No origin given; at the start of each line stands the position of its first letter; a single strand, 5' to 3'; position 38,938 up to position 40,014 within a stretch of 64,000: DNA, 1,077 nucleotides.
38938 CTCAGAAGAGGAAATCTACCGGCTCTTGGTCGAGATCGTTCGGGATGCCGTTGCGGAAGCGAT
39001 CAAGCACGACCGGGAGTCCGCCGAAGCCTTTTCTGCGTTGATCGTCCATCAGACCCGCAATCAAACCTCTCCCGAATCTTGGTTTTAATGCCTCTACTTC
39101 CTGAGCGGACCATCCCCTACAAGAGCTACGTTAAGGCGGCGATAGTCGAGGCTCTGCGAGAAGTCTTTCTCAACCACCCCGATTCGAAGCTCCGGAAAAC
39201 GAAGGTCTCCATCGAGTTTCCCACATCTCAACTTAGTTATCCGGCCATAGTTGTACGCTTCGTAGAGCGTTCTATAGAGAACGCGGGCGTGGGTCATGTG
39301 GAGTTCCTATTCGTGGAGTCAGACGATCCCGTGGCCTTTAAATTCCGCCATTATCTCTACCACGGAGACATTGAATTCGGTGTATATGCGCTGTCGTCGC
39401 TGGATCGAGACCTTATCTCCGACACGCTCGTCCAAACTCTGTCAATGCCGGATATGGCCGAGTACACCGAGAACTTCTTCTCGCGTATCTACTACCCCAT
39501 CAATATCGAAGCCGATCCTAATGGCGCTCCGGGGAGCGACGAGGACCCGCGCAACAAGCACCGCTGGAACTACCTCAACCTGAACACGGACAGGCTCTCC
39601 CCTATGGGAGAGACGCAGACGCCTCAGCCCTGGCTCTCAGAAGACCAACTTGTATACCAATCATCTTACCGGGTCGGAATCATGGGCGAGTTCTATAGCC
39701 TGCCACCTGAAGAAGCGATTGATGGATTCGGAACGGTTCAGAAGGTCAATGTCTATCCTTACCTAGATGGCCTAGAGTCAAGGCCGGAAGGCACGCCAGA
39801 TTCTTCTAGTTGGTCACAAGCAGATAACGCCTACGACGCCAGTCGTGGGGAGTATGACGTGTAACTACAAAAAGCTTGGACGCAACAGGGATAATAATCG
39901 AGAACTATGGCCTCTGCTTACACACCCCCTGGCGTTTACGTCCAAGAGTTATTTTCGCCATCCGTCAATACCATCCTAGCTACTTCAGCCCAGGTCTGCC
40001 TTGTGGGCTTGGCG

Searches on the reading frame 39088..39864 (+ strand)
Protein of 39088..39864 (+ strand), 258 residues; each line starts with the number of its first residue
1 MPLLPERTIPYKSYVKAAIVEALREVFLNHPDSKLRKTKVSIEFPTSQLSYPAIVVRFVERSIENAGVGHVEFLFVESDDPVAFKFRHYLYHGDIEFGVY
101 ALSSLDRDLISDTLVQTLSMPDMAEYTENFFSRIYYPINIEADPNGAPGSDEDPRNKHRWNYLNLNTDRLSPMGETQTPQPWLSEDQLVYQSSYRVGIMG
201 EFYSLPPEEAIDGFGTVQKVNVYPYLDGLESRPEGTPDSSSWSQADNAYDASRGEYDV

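Call 19: search_protein_families(library=phrogs, proteins=[window:39088-39864:+], max_evalue=0.001)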
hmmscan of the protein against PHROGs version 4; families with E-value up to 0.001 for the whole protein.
window:39088-39864:+ (258 aa): 1 family
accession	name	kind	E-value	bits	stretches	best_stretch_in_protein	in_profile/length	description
phrog_2748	-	unknown function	7.8e-19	69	1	15-125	24-139/237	-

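Call 40: search_protein_families(library=pfam, proteins=[window:39088-39864:+], max_evalue=0.05)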
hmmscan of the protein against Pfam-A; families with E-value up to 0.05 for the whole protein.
window:39088-39864:+ (258 aa): 0 families
